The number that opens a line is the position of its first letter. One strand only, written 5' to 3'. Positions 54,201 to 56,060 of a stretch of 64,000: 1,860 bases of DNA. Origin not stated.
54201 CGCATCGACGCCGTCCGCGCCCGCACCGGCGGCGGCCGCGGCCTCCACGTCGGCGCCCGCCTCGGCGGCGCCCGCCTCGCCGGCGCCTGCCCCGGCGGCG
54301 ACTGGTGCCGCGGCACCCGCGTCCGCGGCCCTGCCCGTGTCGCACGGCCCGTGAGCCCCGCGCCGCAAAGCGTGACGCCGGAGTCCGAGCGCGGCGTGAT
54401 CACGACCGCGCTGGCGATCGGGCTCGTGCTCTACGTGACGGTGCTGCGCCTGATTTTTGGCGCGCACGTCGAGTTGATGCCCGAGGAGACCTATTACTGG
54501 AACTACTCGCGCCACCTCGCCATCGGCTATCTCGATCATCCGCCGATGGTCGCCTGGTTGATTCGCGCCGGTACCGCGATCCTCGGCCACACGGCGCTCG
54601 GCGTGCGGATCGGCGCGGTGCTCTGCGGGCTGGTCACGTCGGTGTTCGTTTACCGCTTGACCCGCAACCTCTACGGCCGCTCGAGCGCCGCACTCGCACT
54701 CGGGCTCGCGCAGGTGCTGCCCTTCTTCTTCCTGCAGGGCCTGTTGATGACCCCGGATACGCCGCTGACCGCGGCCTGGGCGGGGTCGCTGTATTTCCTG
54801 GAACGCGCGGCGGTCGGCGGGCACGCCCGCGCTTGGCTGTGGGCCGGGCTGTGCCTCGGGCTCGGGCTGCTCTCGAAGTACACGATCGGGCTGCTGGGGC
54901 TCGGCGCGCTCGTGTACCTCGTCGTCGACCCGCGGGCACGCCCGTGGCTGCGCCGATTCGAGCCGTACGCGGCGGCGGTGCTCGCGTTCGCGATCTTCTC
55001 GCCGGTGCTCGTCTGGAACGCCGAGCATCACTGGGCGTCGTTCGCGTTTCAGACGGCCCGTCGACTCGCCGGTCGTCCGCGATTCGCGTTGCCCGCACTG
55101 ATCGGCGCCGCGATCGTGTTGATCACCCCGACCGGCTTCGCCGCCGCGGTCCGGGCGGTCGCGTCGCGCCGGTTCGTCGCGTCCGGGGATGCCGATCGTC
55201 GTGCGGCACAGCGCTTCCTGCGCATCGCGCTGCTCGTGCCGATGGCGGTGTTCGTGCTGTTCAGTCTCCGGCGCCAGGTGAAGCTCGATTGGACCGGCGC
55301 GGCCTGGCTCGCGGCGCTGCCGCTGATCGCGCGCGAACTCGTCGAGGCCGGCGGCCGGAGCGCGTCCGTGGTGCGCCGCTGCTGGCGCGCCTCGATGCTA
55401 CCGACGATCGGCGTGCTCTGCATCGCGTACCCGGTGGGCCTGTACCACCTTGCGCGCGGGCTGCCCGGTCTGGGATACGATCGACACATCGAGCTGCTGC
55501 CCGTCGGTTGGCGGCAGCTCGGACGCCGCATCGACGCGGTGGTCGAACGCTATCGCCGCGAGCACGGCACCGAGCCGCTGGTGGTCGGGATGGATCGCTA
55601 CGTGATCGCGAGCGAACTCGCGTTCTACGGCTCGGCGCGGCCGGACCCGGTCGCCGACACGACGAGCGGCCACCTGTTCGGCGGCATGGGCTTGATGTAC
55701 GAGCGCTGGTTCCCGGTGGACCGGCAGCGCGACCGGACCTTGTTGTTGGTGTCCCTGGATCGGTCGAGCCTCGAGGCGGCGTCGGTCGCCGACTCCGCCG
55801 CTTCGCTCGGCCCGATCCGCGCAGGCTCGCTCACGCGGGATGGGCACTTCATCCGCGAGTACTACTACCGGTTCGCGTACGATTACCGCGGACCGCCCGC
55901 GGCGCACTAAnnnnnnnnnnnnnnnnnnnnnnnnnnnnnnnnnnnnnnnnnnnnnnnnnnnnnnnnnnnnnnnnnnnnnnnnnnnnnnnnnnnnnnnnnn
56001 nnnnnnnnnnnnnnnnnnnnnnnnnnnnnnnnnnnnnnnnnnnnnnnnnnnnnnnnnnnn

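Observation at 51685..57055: Orphan secreted 890-aa protein coupled to a PMT/ArnT-type GT-C transferase and a polyprenyl-P-sugar synthase-GtrA fusion: candidate undescribed periplasmic glycosylation module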

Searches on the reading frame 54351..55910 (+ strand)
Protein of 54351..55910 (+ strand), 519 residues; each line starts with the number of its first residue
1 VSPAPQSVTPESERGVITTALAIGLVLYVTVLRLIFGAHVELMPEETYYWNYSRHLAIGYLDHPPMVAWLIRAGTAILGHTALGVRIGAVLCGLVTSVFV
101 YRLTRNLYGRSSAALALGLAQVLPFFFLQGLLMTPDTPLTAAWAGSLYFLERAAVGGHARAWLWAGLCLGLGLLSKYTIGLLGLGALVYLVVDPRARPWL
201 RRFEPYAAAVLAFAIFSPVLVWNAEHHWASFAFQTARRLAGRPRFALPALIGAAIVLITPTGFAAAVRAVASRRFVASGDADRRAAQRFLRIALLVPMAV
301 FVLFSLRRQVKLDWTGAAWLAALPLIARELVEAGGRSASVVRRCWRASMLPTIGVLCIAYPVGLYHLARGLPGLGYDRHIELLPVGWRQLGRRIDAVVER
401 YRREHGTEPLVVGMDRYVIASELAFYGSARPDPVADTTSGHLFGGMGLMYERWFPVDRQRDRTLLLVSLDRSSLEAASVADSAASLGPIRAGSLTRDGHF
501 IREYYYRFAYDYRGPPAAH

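Call 6: search_protein_families(library=pfam, proteins=[window:54351-55910:+], max_evalue=0.01)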
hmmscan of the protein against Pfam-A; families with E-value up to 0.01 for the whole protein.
window:54351-55910:+ (519 aa): 2 families
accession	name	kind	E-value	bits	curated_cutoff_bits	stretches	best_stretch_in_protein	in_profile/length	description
PF13231.12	PMT_2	-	1.2e-46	159.3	26.1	1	62-222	1-160/160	Dolichyl-phosphate-mannose-protein mannosyltransferase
PF02366.24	PMT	-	1.6e-08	34.9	22.7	1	59-199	57-205/245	Dolichyl-phosphate-mannose-protein mannosyltransferase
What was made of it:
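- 54351..55910 (+): GT-C glycosyltransferase of 519 aa (Pfam PMT_2) with an ArnT-like fold. It lacks the N-terminal GtrA domain that most orthologues carry. PMT_2 1.2e-46 (call 6).
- On Protein O-mannosyltransferase (PMT, GT39): PF02366 scores 34.9 bits, above its 22.7 cut-off but far below PMT_2 at 159.3 (call 6).
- Checked: The GT-C matches Pfam PMT_2 (1.2e-46) and PMT (1.6e-08) (call 6).
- The GT-C also passes the Pfam PMT threshold (34.9 bits against 22.7, call 6), and its partner is mannose-synthase-like, as in protein O-mannosylation. PMT_2 scores far better than PMT (159 against 35 bits, call 6).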

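Call 7: search_protein_families(library=ncbifam, proteins=[window:54351-55910:+], max_evalue=0.01)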
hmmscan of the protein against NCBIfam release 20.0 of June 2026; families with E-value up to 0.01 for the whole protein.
window:54351-55910:+ (519 aa): 2 families
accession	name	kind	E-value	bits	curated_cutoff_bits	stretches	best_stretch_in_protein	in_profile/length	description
NF009784.2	PRK13279.1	equivalog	1.4e-08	33.9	567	1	50-218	48-221/539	lipid IV(A) 4-amino-4-deoxy-L-arabinosyltransferase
NF058602.1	PrMnsylTfPmt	equivalog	0.00014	20.8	800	1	59-122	95-158/530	protein O-mannosyltransferase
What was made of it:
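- On Protein O-mannosyltransferase (PMT, GT39): NCBIfam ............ scores 20.8 bits against a cut-off of 800 (call 7).
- On ArnT (GT83, lipid A Ara4N transferase): NF009784 scores 33.9 bits against a cut-off of 567 (call 7).
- Closest known: Actinobacterial Ppm1/Pmt protein O-mannosylation. Different: The Pmt equivalog scores 20.8 against 800 (call 7).
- The NCBIfam Pmt equivalog scores 20.8 against a cut-off of 800 (call 7). The NCBIfam ArnT equivalog scores 33.9 bits against a cut-off of 567 (call 7).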

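Call 19: search_solved_structures(query=window:54351-55910:+, max_evalue=0.01, show_alignments=2)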
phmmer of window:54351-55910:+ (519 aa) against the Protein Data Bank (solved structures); distinct sequences matched with E-value up to 0.01: 0.

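Call 24: find_homologous_proteins(query=window:54351-55910:+)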
Query window:54351-55910:+ (519 aa): 2465 proteins with E <= 0.001 among 8000 candidates; the best 120 are listed.
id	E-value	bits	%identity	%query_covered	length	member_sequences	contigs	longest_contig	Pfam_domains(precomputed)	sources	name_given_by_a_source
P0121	0.0e+0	1151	100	100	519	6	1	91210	PF02366.25,PF13231.13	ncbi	-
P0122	4.1e-297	1004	86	99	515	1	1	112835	PF02366.25,PF13231.13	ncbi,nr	ncbi:MAG: glycosyltransferase family 39 protein [Gammaproteobacteria bacterium]|nr:glycosyltransfera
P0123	7.8e-297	1003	86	100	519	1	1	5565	PF02366.25,PF13231.13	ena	-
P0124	9.1e-294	993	86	100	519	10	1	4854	PF02366.25,PF13231.13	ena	-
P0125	1.6e-283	959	84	100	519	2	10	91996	PF02366.25,PF13231.13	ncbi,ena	-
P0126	7.9e-257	871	78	97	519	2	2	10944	PF02366.25,PF13231.13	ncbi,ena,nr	ncbi:MAG TPA: glycosyltransferase family 39 protein [Steroidobacteraceae bacterium]|nr:glycosyltrans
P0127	3.6e-238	810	72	95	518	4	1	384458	PF02366.25,PF13231.13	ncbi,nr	ncbi:MAG TPA: glycosyltransferase family 39 protein [Steroidobacteraceae bacterium]|nr:glycosyltrans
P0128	1.4e-233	795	72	98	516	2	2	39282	PF02366.25,PF13231.13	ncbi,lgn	-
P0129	2.6e-224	764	70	96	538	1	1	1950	PF02366.25,PF13231.13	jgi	jgi:dolichol-phosphate mannosyltransferase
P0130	4.7e-210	717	66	95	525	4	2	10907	PF02366.25,PF13231.13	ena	-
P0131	3.4e-206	704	66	97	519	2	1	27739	PF13231.13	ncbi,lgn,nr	ncbi:MAG: glycosyltransferase family 39 protein [Gammaproteobacteria bacterium]|nr:glycosyltransfera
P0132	9.2e-206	703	65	95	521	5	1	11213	PF02366.25,PF13231.13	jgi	-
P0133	1.3e-204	699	65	96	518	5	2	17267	PF02366.25,PF13231.13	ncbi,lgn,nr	ncbi:MAG: glycosyltransferase family 39 protein [Gammaproteobacteria bacterium]|nr:glycosyltransfera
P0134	7.8e-204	696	63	96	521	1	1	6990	PF02366.25,PF13231.13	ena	-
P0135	2.7e-203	695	65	95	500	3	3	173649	PF02366.25,PF13231.13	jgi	-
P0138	6.3e-188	644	60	96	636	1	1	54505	PF02366.25,PF13231.13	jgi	-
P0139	2.6e-187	642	60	97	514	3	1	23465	PF02366.25,PF13231.13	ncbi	ncbi:MAG: glycosyltransferase family 39 protein [Steroidobacteraceae bacterium]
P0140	4.4e-187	641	60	93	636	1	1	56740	PF02366.25,PF13231.13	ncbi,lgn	-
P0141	6.1e-187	641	60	95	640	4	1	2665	PF02366.25,PF13231.13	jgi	jgi:dolichol-phosphate mannosyltransferase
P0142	1.2e-186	640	59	95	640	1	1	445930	PF02366.25,PF13231.13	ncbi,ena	-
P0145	8.6e-186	637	61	93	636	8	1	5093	PF02366.25,PF13231.13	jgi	jgi:dolichol-phosphate mannosyltransferase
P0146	9.4e-186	637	60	97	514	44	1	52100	PF02366.25,PF13231.13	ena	-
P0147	1.9e-185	636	59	96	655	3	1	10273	PF02366.25,PF13231.13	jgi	jgi:dolichol-phosphate mannosyltransferase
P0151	7.1e-184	631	60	93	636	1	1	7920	PF02366.25,PF13231.13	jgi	jgi:dolichol-phosphate mannosyltransferase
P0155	1.6e-183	629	59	95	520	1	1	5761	PF02366.25,PF13231.13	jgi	jgi:dolichol-phosphate mannosyltransferase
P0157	2.0e-183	629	59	96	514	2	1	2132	PF02366.25,PF13231.13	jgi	jgi:dolichol-phosphate mannosyltransferase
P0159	1.0e-182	627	58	96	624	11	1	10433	PF02366.25,PF04138.21,PF13231.13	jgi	jgi:dolichol-phosphate mannosyltransferase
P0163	8.4e-182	624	59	93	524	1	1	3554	PF02366.25,PF13231.13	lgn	-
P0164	1.1e-181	623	57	95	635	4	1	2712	PF02366.25,PF13231.13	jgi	-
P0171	4.8e-181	621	57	98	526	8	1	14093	PF02366.25,PF13231.13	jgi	jgi:dolichol-phosphate mannosyltransferase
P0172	4.9e-181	621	58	95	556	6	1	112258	PF02366.25,PF13231.13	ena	-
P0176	1.0e-180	620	59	95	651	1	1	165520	PF02366.25,PF13231.13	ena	-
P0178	1.3e-180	620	59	96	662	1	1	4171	PF02366.25,PF04138.21,PF13231.13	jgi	jgi:dolichol-phosphate mannosyltransferase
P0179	1.7e-180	619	58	95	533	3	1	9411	PF02366.25,PF13231.13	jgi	jgi:dolichol-phosphate mannosyltransferase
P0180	1.8e-180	619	58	95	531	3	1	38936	PF02366.25,PF13231.13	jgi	jgi:dolichol-phosphate mannosyltransferase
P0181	2.2e-180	619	58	96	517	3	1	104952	PF02366.25,PF13231.13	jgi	-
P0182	2.9e-180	619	56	95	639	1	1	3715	PF02366.25,PF13231.13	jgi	jgi:dolichol-phosphate mannosyltransferase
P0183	2.9e-180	619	59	95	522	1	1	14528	PF02366.25,PF13231.13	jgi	-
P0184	3.5e-180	618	57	96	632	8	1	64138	PF02366.25,PF13231.13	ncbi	ncbi:MAG: glycosyltransferase family 39 protein [Steroidobacteraceae bacterium]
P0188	6.2e-180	618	57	95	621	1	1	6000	PF02366.25,PF13231.13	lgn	-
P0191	1.6e-179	616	57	96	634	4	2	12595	PF02366.25,PF13231.13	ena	-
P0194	1.9e-179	616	57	93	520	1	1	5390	PF02366.25,PF13231.13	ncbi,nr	ncbi:MAG: glycosyltransferase [Gammaproteobacteria bacterium]|nr:glycosyltransferase [Gammaproteobac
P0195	2.1e-179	616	57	95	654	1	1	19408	PF02366.25,PF13231.13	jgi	jgi:dolichol-phosphate mannosyltransferase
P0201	3.8e-179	615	56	97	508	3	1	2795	PF02366.25,PF13231.13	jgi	-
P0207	6.3e-179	614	58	96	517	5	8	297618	PF02366.25,PF13231.13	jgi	jgi:dolichol-phosphate mannosyltransferase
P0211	8.0e-179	614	57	95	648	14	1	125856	PF02366.25,PF13231.13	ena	-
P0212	1.0e-178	614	57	98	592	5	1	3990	PF02366.25,PF13231.13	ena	-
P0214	1.6e-178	613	59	91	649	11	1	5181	PF02366.25,PF13231.13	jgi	jgi:dolichol-phosphate mannosyltransferase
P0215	1.6e-178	613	58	96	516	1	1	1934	PF02366.25,PF13231.13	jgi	jgi:dolichol-phosphate mannosyltransferase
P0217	2.3e-178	612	58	96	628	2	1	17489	PF04138.21,PF13231.13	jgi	jgi:dolichol-phosphate mannosyltransferase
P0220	5.0e-178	611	57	96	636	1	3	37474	PF04138.21,PF13231.13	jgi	jgi:dolichol-phosphate mannosyltransferase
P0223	5.8e-178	611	59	95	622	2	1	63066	PF02366.25,PF13231.13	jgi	jgi:dolichol-phosphate mannosyltransferase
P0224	5.9e-178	611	57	96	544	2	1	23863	PF02366.25,PF13231.13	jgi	-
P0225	6.5e-178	611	57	96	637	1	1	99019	PF02366.25,PF13231.13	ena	-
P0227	1.0e-177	610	59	95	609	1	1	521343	PF13231.13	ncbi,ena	-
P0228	1.1e-177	610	58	90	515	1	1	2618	PF02366.25,PF13231.13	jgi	jgi:dolichol-phosphate mannosyltransferase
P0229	1.7e-177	609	58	93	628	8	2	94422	PF02366.25,PF13231.13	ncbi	ncbi:MAG: glycosyltransferase family 39 protein [Steroidobacteraceae bacterium]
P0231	2.3e-177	609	58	95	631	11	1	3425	PF02366.25,PF13231.13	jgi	jgi:dolichol-phosphate mannosyltransferase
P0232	2.3e-177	609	57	96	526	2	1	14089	PF02366.25,PF13231.13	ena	-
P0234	2.6e-177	609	57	95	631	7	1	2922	PF02366.25,PF13231.13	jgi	jgi:dolichol-phosphate mannosyltransferase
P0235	2.6e-177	609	58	96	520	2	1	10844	PF02366.25,PF13231.13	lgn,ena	-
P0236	2.9e-177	609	58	95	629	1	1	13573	PF02366.25,PF13231.13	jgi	jgi:dolichol-phosphate mannosyltransferase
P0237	2.9e-177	609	58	95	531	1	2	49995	PF02366.25,PF13231.13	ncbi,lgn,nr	ncbi:MAG: glycosyltransferase family 39 protein [Pseudomonadota bacterium]|nr:glycosyltransferase fa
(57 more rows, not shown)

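Call 25: find_encoding_contigs(protein=P0142, flank=8000, max_places=1)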
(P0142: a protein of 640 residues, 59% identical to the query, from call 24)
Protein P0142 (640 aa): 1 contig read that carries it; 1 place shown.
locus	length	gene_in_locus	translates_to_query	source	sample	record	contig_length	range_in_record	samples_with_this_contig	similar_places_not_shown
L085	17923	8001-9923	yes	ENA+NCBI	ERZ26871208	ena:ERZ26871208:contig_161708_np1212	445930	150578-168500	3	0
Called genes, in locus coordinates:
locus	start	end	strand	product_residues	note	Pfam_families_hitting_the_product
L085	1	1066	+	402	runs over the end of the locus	PF02417:Chromate_transp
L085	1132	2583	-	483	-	PF00392:GntR, PF00155:Aminotran_1_2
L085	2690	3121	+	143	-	PF07883:Cupin_2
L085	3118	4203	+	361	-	PF00578:AhpC-TSA, PF08534:Redoxin, PF00085:Thioredoxin (faint), PF13905:Thioredoxin_8 (weak)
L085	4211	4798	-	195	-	PF01292:Ni_hydr_CYTB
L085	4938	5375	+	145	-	PF00578:AhpC-TSA, PF08534:Redoxin, PF00085:Thioredoxin, PF13098:Thioredoxin_2 (weak), PF13905:Thioredoxin_8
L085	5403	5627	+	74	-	PF14086:DUF4266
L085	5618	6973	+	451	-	PF12094:DUF3570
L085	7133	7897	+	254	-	PF02424:ApbE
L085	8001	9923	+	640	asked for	PF02366:PMT (weak), PF13231:PMT_2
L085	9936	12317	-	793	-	PF00501:AMP-binding, PF13193:AMP-binding_C, PF00561:Abhydrolase_1 (weak), PF12146:Hydrolase_4 (weak), PF12697:Abhydrolase_6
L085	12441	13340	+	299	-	PF01381:HTH_3, PF13560:HTH_31, PF13238:AAA_18 (weak), PF01202:SKI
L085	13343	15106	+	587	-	PF00378:ECH_1, PF16113:ECH_2 (weak)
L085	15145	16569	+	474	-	-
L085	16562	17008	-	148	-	-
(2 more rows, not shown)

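Call 26: find_encoding_contigs(protein=P0207, flank=8000, max_places=1)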
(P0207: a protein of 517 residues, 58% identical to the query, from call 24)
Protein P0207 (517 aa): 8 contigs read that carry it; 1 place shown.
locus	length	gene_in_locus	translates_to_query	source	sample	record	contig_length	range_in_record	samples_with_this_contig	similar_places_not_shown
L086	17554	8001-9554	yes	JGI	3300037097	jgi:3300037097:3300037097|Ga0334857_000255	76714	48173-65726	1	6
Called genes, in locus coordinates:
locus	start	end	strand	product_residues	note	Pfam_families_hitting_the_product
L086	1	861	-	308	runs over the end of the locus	PF08668:HDOD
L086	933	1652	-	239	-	PF00596:Aldolase_II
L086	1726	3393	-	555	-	PF13231:PMT_2, PF18583:Arnt_C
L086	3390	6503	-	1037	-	PF00873:ACR_tran, PF03176:MMPL (weak), PF02355:SecD_SecF_C (weak)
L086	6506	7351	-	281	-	-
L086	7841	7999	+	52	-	PF00486:Trans_reg_C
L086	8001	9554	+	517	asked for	PF02366:PMT (weak), PF13231:PMT_2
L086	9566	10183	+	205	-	-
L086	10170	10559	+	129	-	PF12840:HTH_20 (weak), PF13601:HTH_34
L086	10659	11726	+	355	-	PF00132:Hexapep, PF25087:GMPPB_C, PF00132:Hexapep (weak), PF25084:LbH_EIF2B (weak)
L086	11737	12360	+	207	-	PF13417:GST_N_3 (weak), PF13409:GST_N_2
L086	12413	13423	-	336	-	PF21686:LigD_Prim-Pol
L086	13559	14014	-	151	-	-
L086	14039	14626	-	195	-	-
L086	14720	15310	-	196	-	PF03729:DUF308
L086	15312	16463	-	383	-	PF07221:GlcNAc_2-epim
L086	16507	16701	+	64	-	-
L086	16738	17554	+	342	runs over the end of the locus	PF00155:Aminotran_1_2, PF01212:Beta_elim_lyase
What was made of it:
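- On ArnT (GT83, lipid A Ara4N transferase): PF18583 is not detected (call 6) but is present in a paralogue in L086 (call 26).
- No Arnt_C domain is detected in the GT-C, whereas a separate PMT_2 + Arnt_C paralogue exists in a related genome (call 26).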

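Call 27: find_encoding_contigs(protein=P0227, flank=8000, max_places=1)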
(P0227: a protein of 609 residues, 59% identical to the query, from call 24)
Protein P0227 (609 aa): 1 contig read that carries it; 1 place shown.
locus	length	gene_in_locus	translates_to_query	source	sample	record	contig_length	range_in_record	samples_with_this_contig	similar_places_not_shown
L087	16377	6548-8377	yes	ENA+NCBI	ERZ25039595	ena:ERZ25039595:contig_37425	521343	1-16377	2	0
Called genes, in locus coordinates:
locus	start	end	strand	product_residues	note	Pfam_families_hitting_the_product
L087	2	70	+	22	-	?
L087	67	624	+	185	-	PF07045:DUF1330 (weak), PF03328:HpcH_HpaI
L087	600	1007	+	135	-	PF03328:HpcH_HpaI, PF15617:C-C_Bond_Lyase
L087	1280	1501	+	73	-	PF03969:AFG1_ATPase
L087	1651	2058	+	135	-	PF03969:AFG1_ATPase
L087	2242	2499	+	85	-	-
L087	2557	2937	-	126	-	PF01494:FAD_binding_3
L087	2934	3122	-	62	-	-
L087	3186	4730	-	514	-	PF01804:Penicil_amidase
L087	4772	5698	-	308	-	PF08668:HDOD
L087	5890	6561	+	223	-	PF00072:Response_reg, PF00486:Trans_reg_C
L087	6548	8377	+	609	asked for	PF13231:PMT_2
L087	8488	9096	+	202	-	-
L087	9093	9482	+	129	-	PF12840:HTH_20 (weak), PF13601:HTH_34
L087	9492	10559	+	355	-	PF25087:GMPPB_C, PF00132:Hexapep, PF25084:LbH_EIF2B (weak)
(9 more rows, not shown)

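Call 47: find_related_loci(query=A2, collection=metagenome_contigs, flank=10000)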
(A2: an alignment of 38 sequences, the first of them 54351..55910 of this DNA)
Query A2 (519 aa) in metagenome_contigs; peptide patterns used: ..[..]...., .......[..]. (x = any residue, [..] = any of these).
600 stretches matched a pattern (row limit reached: there are more); 567 encode a relative of the query (tblastn E <= 1e-3); the best 80 are kept; 80 distinct loci.
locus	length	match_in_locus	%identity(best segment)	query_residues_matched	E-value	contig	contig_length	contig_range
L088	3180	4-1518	87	13-517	0e+0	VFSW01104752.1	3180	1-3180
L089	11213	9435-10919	65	20-515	0e+0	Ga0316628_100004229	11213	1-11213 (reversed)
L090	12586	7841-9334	60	10-515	0e+0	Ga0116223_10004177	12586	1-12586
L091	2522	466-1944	59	20-513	0e+0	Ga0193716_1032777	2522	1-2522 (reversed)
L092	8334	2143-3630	58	20-516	6e-180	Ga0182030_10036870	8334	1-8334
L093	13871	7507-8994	58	22-514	2e-179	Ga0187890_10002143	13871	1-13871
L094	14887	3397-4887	58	21-515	7e-178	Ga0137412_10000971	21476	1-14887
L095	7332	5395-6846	59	32-512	3e-177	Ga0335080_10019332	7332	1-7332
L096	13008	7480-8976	56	11-516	4e-176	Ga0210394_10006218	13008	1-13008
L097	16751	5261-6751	58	22-514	1e-175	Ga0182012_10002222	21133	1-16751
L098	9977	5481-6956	57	31-513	2e-175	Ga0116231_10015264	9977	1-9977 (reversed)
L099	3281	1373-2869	56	21-516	0e+0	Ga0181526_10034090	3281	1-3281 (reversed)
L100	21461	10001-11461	59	32-514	2e-175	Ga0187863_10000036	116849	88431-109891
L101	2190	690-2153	58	21-513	0e+0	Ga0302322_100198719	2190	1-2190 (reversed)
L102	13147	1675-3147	57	20-518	2e-173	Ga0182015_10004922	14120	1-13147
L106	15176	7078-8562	56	20-512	3e-172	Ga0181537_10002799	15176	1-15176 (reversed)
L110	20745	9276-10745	57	22-513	5e-170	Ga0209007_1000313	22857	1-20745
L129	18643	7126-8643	55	20-516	4e-167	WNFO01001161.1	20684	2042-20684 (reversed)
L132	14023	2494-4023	55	20-516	5e-167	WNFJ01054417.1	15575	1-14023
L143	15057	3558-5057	56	21-513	1e-164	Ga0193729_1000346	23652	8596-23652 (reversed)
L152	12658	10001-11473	56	21-513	3e-162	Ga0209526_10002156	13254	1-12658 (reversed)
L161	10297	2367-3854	55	21-517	2e-159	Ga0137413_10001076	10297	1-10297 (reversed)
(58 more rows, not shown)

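Call 50: predict_structure(alignment_id=A2)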
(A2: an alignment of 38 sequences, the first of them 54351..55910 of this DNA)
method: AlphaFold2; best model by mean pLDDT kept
length: 519 residues; sequences in the alignment: 38
mean_pLDDT: 75.7   pTM: 0.80
mean pLDDT of the five models: 75.7, 72.9, 72.2, 72.0, 70.9
residues with pLDDT >= 90: 149; 70-90: 191; 50-70: 110; < 50: 69
segments of 3 or more residues with pLDDT < 50: 1-13, 56-61, 373-384, 414-439, 446-449
pLDDT, mean of each block of 10 residues (from residue 1): 38 68 91 78 59 50 56 65 75 92 93 94 75 77 96 95 97 85 96 96 98 88 71 63 70 81 88 65 89 92 70 64 92 84 88 89 74 42 54 83 89 49 38 44 49 62 81 80 90 79 85 68
secondary structure, 60 per line:
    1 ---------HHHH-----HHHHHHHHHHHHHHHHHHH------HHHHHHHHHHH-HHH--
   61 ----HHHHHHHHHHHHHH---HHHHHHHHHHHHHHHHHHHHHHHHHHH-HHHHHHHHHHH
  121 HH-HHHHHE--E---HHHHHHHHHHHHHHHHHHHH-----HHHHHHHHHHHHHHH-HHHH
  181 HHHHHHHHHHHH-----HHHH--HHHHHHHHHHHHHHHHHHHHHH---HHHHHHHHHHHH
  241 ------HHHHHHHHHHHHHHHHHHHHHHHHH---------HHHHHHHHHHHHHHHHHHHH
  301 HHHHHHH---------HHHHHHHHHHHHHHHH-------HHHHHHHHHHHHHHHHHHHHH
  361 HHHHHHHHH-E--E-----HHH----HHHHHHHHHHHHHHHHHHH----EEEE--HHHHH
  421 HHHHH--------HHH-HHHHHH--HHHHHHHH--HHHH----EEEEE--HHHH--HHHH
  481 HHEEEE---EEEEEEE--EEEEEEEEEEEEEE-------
elements in order: H10-13 H19-37 H44-54 H65-78 H82-108 H110-122 H124-128 H136-155 H161-175 H177-192 H198-201 H204-225 H229-240 H247-271 H281-307 H317-332 H340-369 H387-405 E410-413 H416-425 H438-443 H446-453 H456-459 E464-468 H471-474 H477-482 E483-486 E490-496 E499-512
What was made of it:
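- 54351..55910 (+): AF2 pTM 0.80 (call 50).
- On ArnT (GT83, lipid A Ara4N transferase): The model has pTM 0.80 and pLDDT 75.7 (call 50).
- Checked: About 11 long helices are predicted (call 50).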

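Call 52: search_solved_structures(query=A2, max_evalue=1, show_alignments=2)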
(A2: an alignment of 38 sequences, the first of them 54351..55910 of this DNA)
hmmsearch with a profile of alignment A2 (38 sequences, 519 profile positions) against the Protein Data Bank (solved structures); distinct sequences matched with E-value up to 1: 2.
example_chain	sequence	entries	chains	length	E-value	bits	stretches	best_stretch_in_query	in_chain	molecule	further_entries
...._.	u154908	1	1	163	0.48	12.5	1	104-138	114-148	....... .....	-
9s2d_A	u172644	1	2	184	0.63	12.1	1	104-138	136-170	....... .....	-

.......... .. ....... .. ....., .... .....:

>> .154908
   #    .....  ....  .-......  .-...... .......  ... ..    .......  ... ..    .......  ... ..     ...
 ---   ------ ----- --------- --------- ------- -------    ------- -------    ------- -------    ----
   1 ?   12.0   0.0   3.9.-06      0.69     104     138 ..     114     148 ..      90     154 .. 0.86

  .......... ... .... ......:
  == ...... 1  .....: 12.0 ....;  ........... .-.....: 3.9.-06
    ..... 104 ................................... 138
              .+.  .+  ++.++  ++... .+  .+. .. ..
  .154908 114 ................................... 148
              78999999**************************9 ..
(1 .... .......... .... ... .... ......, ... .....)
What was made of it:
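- No sequence-level match to any solved Pmt, even with a profile (calls 19, 52).
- Tried and rejected: PDB sequence searches with the GT-C, as a single sequence and as a profile, found no significant match (calls 19, 52).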
